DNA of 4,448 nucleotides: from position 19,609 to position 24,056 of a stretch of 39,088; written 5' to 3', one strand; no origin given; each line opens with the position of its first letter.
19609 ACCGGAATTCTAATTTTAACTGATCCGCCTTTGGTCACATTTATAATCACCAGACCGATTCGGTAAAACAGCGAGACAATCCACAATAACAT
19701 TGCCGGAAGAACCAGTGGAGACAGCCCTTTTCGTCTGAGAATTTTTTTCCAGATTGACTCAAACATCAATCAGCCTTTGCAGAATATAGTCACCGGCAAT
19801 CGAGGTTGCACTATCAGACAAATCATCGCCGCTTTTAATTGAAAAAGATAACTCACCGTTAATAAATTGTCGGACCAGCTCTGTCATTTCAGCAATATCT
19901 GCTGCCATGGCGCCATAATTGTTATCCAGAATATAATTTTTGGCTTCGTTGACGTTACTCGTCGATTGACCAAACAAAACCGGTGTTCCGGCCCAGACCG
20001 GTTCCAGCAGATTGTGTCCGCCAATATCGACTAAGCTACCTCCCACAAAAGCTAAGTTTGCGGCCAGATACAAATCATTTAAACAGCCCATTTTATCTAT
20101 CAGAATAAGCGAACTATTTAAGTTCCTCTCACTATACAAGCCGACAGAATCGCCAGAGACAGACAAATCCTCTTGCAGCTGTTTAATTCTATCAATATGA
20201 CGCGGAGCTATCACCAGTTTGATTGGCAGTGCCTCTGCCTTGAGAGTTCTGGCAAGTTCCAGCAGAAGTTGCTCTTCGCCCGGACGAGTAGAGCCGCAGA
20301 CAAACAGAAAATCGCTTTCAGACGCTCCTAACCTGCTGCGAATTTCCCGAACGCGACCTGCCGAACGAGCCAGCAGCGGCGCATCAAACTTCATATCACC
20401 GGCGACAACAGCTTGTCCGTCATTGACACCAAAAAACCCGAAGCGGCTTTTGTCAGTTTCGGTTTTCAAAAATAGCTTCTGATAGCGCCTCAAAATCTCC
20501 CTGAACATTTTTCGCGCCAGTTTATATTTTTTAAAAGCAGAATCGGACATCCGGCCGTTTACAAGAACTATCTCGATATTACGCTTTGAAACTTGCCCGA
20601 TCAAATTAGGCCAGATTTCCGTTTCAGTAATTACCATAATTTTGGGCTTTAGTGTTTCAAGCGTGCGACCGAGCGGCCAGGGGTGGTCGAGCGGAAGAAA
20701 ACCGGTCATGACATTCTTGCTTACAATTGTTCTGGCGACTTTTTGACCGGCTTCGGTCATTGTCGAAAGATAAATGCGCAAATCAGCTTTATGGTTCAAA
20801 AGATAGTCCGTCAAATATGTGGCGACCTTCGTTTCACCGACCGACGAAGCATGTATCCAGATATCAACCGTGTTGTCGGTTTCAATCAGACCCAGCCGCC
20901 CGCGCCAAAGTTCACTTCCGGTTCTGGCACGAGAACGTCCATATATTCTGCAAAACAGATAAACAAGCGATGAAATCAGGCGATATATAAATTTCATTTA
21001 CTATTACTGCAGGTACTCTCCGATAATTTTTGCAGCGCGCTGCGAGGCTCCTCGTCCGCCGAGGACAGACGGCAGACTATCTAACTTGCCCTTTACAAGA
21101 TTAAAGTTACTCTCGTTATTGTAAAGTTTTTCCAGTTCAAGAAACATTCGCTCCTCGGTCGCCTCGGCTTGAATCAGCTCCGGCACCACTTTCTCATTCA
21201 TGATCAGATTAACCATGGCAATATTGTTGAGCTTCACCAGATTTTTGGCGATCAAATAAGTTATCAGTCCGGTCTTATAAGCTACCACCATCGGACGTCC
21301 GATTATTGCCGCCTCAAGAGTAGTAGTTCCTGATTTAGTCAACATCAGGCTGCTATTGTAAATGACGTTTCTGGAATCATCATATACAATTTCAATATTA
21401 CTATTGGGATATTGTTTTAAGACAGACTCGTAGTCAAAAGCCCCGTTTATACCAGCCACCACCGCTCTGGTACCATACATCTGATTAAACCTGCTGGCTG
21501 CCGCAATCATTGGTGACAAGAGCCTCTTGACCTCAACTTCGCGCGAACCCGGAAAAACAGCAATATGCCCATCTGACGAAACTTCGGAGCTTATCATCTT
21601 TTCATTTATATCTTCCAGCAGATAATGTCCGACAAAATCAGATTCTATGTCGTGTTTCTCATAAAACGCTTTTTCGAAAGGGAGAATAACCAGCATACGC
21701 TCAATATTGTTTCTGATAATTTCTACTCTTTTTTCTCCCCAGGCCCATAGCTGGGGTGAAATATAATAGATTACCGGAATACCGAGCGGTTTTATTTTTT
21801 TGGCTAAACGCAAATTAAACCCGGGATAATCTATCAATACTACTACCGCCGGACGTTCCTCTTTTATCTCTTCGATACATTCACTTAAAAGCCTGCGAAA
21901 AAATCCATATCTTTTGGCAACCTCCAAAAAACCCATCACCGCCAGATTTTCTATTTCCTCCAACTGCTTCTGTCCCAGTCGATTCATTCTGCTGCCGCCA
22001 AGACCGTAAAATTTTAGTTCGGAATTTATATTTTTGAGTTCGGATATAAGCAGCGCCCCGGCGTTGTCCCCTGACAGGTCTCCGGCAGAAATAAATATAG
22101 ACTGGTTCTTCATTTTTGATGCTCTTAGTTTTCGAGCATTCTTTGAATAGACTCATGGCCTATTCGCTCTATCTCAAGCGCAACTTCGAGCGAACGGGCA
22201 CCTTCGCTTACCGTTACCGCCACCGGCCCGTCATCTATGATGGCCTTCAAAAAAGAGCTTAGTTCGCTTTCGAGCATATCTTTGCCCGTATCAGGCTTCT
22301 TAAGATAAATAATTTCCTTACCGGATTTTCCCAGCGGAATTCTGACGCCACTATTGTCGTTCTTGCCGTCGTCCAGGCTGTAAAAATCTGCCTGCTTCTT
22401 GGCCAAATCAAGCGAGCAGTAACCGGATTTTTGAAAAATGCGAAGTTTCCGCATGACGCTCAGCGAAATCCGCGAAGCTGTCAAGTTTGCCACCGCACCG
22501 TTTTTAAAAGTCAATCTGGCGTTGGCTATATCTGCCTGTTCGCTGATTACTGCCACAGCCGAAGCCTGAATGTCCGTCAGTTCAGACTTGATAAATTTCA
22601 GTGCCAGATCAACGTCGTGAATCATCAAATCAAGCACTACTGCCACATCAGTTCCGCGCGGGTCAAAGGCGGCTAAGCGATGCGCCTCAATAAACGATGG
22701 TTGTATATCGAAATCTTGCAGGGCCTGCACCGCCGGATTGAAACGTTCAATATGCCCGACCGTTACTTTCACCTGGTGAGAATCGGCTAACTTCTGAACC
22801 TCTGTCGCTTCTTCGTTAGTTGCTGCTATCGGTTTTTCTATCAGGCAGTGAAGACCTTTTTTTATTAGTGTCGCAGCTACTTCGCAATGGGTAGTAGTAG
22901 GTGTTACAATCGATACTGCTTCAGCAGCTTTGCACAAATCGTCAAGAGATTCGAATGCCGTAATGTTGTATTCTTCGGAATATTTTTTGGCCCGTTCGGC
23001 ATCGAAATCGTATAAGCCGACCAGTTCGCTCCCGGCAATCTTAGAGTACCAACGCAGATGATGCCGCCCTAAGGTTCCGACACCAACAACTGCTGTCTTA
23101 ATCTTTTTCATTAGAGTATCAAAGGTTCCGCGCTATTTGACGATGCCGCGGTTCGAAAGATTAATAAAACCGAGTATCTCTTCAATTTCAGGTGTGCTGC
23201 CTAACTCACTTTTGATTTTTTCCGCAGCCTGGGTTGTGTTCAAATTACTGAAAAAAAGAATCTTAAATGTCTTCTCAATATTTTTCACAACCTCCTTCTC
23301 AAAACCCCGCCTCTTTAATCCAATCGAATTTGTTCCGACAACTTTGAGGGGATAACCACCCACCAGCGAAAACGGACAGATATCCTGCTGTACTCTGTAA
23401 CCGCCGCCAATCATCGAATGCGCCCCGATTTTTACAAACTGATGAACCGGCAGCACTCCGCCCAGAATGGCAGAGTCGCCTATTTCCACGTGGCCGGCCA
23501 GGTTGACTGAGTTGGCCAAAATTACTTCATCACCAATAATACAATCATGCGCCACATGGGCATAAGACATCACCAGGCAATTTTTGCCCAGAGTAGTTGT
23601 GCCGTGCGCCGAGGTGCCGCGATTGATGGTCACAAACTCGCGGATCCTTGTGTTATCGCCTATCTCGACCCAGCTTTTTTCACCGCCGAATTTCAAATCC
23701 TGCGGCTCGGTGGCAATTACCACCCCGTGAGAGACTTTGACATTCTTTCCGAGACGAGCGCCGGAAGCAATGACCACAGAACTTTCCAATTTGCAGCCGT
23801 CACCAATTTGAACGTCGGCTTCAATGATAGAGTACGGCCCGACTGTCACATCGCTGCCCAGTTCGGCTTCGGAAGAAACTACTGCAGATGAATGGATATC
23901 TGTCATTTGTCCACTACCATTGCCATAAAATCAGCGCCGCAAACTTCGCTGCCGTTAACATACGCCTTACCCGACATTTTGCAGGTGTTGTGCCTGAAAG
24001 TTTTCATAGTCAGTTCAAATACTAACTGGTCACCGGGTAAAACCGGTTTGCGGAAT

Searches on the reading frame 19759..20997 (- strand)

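Call 9: search_protein_families(library=pfam, proteins=[window:19759-20997:-], max_evalue=0.001)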
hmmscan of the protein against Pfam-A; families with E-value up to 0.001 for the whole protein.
window:19759-20997:- (412 aa): 1 family
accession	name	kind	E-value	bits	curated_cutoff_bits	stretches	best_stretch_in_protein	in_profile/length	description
PF04413.22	Glycos_transf_N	-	1.1e-50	172.1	23.9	1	31-206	3-179/179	3-Deoxy-D-manno-octulosonic-acid transferase (kdotransferase)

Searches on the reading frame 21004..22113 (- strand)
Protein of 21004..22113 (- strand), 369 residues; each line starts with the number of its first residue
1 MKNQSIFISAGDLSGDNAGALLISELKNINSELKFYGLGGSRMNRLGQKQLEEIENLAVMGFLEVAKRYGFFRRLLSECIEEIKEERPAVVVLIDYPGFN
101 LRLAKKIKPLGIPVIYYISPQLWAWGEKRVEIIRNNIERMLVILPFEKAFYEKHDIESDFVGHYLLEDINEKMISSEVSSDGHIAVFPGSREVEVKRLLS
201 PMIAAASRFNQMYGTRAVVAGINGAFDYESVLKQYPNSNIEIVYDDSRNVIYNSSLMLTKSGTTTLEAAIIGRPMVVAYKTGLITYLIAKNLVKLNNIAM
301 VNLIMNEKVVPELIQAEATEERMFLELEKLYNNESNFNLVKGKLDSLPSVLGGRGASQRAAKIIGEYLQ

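Call 9: search_protein_families(library=pfam, proteins=[window:21004-22113:-], max_evalue=0.001)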
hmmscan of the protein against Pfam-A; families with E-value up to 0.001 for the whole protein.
window:21004-22113:- (369 aa): 1 family
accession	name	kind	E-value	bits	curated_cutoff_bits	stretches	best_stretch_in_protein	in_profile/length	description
PF02684.21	LpxB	-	3.2e-87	293.3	22.6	1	6-335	1-343/374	Lipid-A-disaccharide synthetase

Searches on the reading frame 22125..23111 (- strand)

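Call 9: search_protein_families(library=pfam, proteins=[window:22125-23111:-], max_evalue=0.001)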
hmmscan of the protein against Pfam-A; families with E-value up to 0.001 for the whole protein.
window:22125-23111:- (328 aa): 2 families
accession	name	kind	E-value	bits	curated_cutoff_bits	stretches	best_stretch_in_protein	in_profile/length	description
PF01408.29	GFO_IDH_MocA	-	4.2e-29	102.1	24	1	4-120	1-120/120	Oxidoreductase family, NAD-binding Rossmann fold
PF22725.1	GFO_IDH_MocA_C3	-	1.8e-08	34.8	27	1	156-217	43-107/124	GFO/IDH/MocA C-terminal domain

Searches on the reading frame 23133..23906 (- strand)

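Call 9: search_protein_families(library=pfam, proteins=[window:23133-23906:-], max_evalue=0.001)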
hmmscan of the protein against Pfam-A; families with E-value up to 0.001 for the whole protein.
window:23133-23906:- (257 aa): 3 families
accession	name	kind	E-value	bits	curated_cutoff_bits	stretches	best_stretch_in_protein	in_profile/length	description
PF00132.30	Hexapep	-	2.7e-28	96.9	27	3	104-137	2-35/36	Bacterial transferase hexapeptide (six repeats)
PF13720.11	Acetyltransf_11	-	7.5e-24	84.4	24.5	1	175-256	1-82/82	Udp N-acetylglucosamine O-acyltransferase; Domain 2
PF25084.1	LbH_EIF2B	-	3.9e-12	46.5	54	1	6-66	37-95/105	EIF2B subunit epsilon LbH domain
